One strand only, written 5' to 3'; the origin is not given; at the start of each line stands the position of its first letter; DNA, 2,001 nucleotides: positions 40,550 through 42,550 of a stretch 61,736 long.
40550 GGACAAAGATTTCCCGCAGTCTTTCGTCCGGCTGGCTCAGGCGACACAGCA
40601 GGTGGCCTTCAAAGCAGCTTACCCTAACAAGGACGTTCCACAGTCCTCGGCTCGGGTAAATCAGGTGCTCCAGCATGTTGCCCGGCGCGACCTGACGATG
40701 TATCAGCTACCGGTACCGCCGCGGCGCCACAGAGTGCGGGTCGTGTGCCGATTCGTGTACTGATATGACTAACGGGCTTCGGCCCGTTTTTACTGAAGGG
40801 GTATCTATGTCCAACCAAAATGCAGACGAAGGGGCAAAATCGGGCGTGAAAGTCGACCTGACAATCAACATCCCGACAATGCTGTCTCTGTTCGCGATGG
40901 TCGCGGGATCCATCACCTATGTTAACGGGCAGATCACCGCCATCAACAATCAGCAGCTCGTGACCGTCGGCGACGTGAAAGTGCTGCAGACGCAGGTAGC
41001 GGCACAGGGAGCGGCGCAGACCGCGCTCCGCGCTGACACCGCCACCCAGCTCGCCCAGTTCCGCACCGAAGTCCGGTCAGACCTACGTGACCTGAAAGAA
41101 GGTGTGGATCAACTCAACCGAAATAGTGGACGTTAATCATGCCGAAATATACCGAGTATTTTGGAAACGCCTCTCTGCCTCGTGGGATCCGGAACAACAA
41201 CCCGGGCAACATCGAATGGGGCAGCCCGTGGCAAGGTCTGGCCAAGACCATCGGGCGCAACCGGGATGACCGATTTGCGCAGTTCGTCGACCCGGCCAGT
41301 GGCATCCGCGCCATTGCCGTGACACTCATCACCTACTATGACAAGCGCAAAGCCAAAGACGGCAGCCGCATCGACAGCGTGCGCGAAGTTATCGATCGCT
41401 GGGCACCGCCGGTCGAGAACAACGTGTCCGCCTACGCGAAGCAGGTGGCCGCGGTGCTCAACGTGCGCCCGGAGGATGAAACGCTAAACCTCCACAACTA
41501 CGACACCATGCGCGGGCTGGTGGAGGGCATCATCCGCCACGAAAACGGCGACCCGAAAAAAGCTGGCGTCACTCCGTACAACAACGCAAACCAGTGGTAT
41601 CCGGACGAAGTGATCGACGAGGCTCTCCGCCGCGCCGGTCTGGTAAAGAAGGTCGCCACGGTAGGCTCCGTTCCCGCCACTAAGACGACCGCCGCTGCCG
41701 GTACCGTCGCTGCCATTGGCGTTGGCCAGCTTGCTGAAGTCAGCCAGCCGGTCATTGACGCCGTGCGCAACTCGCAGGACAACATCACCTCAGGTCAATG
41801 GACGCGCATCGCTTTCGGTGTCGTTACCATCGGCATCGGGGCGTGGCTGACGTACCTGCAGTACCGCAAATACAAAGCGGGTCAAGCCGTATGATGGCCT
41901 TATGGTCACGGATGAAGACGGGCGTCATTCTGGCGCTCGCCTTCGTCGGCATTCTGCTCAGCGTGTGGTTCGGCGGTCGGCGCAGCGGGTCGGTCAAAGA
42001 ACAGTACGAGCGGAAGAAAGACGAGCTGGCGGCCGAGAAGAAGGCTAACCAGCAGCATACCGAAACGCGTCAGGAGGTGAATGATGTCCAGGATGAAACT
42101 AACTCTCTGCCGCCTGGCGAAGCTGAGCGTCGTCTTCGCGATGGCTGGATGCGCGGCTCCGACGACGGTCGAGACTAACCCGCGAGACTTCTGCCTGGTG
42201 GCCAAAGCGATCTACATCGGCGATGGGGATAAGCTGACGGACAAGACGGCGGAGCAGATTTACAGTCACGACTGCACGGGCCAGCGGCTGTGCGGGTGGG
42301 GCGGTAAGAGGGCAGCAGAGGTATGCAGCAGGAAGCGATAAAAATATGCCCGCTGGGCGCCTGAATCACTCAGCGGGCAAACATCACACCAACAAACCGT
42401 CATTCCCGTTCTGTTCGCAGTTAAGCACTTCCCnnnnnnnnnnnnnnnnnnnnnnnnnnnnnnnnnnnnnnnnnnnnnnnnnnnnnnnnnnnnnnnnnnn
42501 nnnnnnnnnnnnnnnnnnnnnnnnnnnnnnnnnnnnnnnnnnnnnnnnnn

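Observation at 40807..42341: Lysis cassette with endolysin-like protein carrying a C-terminal transmembrane segment and overlapped spanins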

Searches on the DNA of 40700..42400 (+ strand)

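Call 5: search_dna_similar(query=window:40700-42400:+, collection=phages, mode=distant, max_rows=25)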
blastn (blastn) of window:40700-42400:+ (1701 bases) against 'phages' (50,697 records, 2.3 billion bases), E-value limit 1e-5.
Records with a match: 148; places in all: 149; records where one place covers at least 80% of the query: 1.
Best place of each record, by identity: 90-95% 2; 80-90% 5; 60-80% 141.
By first word of the organism name: Salmonella 89; Aeromonas 13; Escherichia 10; Providencia 8; Klebsiella 7; Serratia 6; Ralstonia 3; Chivirus 2; Hafnia 2; Erwinia 2; and 5 more.
By host as written in the record: Salmonella enterica subsp. enterica serovar Typhimurium 22; Salmonella enterica 17; - 13; Salmonella sp. 10; Salmonella enterica subsp. enterica serovar Enteritidis 5; Providencia rettgeri B0142 5; Salmonella gallinarum 4; Klebsiella pneumoniae 3; and 55 more.
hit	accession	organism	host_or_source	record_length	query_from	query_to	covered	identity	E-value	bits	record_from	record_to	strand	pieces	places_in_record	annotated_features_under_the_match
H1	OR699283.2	Salmonella phage BAU.Micro_SLP-22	Salmonella sp.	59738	1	1629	96%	74.3%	0e+0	1023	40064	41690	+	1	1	endolysin | Rz-like spanin (x2) | hypothetical protein (x2)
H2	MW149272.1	Salmonella phage vB_SalS_ABTNLsp1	Salmonella enterica CVCC 3383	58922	478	953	28%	77.1%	4e-97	361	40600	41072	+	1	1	endolysin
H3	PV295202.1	Salmonella phage vB_Sty_BCPSty_002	Salmonella enterica subsp. enterica ...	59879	478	939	27%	78.8%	4e-104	386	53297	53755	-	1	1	hypothetical protein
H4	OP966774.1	Salmonella phage PST-D32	Salmonella sp. CVCC3384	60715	478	939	27%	78.8%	4e-104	386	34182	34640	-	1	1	structural protein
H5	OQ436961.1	Salmonella phage ST-W139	Salmonella enterica subsp. enterica ...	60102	478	939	27%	78.8%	4e-104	386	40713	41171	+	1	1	endolysin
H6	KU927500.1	Salmonella phage 118970_sal1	Salmonella enterica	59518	478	939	27%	78.6%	4e-103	381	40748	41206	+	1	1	hypothetical protein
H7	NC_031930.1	Salmonella phage 118970_sal1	Salmonella enterica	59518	478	939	27%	78.6%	4e-103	381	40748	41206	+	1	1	endolysin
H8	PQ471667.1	Salmonella phage HMD-P1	Salmonella sp.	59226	478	939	27%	78.6%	4e-103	381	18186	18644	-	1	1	endolysin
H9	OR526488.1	Salmonella phage STP-2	Salmonella enterica subsp. enterica ...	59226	478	949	28%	76.7%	3e-93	350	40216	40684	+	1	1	endolysin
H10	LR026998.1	Salmonella phage YSD1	not known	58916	478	939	27%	78.4%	2e-101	377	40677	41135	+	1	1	YSD1_37: hypothetical+protein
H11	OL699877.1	Salmonella phage STM1 BHU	Salmonella enterica subsp. enterica ...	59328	478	939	27%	78.4%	2e-101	377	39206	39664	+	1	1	putative phosphoesterase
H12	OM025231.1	Salmonella phage STM2 BHU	Salmonella enterica subsp. enterica ...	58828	478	939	27%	78.4%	2e-101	377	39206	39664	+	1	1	putative phosphoesterase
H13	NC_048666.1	Salmonella phage YSD1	not known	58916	478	939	27%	78.4%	2e-101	377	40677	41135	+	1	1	YSD1_37: endolysin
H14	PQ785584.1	Salmonella phage As4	Salmonella enterica subsp. enterica ...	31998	478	939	27%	78.1%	2e-100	372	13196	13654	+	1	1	hypothetical protein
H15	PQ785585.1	Salmonella phage As4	Salmonella enterica subsp. enterica ...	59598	478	939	27%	78.1%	2e-100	372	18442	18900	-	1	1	hypothetical protein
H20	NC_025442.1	Chivirus chi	Salmonella enterica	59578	478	939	27%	78.1%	2e-100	372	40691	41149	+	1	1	38: endolysin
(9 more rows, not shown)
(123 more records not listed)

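Call 8: get_annotated_region(hit=H1, flank=3000)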
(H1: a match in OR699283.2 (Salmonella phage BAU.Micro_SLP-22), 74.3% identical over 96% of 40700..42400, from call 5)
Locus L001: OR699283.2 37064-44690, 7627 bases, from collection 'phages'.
description: Salmonella phage BAU.Micro_SLP-22, complete genome.
organism: Salmonella phage BAU.Micro_SLP-22 (NCBI taxid 3064292)
taxonomy: Viruses; Duplodnaviria; Heunggongvirae; Uroviricota; Caudoviricetes; Casjensviridae; Jacunavirus
host: Salmonella sp.; source: drain water; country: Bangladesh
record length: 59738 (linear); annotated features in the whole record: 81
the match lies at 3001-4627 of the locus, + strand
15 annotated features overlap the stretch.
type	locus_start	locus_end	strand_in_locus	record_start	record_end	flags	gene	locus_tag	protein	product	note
CDS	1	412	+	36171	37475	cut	-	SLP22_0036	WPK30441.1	hypothetical protein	-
CDS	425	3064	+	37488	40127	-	-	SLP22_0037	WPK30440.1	hypothetical protein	-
CDS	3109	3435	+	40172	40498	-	-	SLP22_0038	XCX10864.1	Rz-like spanin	-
CDS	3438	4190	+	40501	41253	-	-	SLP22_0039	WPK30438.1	endolysin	-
CDS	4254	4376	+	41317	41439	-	-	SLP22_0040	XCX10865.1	hypothetical protein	-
CDS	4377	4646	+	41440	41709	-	-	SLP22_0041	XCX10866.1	Rz-like spanin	-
CDS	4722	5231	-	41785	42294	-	-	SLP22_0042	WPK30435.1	DNA methyltransferase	-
CDS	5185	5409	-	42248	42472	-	-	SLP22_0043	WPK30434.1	hypothetical protein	-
CDS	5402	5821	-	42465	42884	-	-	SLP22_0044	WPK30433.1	hypothetical protein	-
CDS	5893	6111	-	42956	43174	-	-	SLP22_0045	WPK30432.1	hypothetical protein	-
CDS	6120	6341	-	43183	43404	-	-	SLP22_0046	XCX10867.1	hypothetical protein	-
CDS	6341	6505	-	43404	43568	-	-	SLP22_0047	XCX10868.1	hypothetical protein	-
CDS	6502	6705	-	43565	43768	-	-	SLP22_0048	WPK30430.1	hypothetical protein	-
CDS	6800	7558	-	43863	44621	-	-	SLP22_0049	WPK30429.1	phosphoadenosine phosphosulfate reductase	-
CDS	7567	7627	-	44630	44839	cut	-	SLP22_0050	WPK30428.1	hypothetical protein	-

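Call 9: get_annotated_region(hit=H20, flank=3000)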
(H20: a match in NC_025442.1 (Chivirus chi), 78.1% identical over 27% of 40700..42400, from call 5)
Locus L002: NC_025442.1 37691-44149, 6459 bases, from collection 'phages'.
description: Salmonella phage Chi, complete genome.
organism: Chivirus chi (NCBI taxid 1541887)
taxonomy: Viruses; Duplodnaviria; Heunggongvirae; Uroviricota; Caudoviricetes; Casjensviridae; Chivirus
host: Salmonella enterica; source: -; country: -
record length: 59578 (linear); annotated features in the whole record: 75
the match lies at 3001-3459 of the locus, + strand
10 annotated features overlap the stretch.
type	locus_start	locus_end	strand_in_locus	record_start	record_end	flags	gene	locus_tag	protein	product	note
CDS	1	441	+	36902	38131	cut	35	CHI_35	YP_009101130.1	hypothetical protein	gp35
CDS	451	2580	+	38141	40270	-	36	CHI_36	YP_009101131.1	hypothetical protein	gp36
CDS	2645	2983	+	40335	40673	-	37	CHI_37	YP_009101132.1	Rz-like spanin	gp37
CDS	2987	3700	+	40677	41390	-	38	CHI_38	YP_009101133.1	endolysin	gp38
CDS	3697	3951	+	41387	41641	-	39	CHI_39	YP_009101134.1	Rz-like spanin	gp39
CDS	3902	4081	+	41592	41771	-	40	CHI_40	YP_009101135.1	Rz-like spanin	gp40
CDS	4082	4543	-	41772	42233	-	41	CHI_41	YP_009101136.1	nucleoside 2-deoxyribosyltransferase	gp41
CDS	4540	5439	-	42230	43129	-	42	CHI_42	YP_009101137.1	phosphoadenosine phosphosulfate reductase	gp42; phage lambda ninC-like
CDS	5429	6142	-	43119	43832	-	43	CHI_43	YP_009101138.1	hypothetical protein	gp43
CDS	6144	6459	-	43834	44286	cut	44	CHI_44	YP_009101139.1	hypothetical protein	gp44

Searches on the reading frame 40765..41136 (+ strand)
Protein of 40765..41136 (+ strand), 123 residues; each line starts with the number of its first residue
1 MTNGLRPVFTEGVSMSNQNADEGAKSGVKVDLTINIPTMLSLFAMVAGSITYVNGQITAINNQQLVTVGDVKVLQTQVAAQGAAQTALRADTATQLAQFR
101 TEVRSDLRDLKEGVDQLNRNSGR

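Call 3: search_protein_families(library=pfam, proteins=[window:40765-41136:+], max_evalue=1)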
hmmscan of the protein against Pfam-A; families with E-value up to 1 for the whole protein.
window:40765-41136:+ (123 aa): 3 families
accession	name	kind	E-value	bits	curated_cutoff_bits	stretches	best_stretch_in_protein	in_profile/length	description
PF11180.13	DUF2968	-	0.00068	19.7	27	1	52-120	110-177/180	Protein of unknown function (DUF2968)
PF12474.13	PKK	-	0.018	15.6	25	1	73-120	41-88/139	Polo kinase kinase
PF03929.21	PepSY_TM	-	0.14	12.4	28.8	1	40-102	14-81/295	PepSY-associated TM region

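Call 4: search_protein_families(library=phrogs, proteins=[window:40765-41136:+], max_evalue=0.01)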
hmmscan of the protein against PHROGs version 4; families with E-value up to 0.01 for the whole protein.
window:40765-41136:+ (123 aa): 1 family
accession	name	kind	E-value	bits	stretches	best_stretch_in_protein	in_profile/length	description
phrog_7686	-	lysis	1.1e-24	87.7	1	17-118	5-106/112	Rz-like spanin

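Call 31: search_protein_families(library=ncbifam, proteins=[window:40807-41136:+], max_evalue=1)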
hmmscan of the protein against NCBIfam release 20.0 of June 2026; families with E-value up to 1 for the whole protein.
window:40807-41136:+ (109 aa): 0 families

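Call 60: find_homologous_proteins(query=window:40807-41133:+, max_evalue=0.001)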
Query window:40807-41133:+ (109 aa): 35 proteins with E <= 0.001 among 46 candidates.
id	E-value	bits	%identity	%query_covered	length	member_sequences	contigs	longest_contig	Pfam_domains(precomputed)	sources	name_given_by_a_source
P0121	5.4e-60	217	100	100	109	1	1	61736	-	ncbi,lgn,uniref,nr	ncbi:putative lysis protein B [Cronobacter phage JC01]|uniref:Putative lysis protein B n=1 Tax=Crono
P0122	4.6e-44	166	77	100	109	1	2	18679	-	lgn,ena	-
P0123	1.8e-40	155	73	94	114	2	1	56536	-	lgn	-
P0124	1.9e-40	154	72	100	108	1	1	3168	-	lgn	-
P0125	5.1e-40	153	72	100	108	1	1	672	-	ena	-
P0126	6.4e-40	153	73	100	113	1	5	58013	-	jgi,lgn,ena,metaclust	metaclust:\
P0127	6.4e-40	153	73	100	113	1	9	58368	-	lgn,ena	-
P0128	6.4e-40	153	73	100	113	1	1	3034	-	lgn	-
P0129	7.3e-40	153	72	100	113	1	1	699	-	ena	-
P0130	7.5e-40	153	72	100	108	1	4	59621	-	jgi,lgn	-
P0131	7.7e-40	152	72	100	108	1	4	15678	-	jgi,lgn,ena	-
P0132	1.0e-39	152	72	100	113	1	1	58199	-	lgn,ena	-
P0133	1.5e-39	152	73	94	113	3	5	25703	-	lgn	-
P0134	1.9e-39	151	71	100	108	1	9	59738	-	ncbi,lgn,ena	ncbi:Rz-like spanin [Salmonella phage BAU.Micro_SLP-22]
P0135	2.1e-39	151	71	100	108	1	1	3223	-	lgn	-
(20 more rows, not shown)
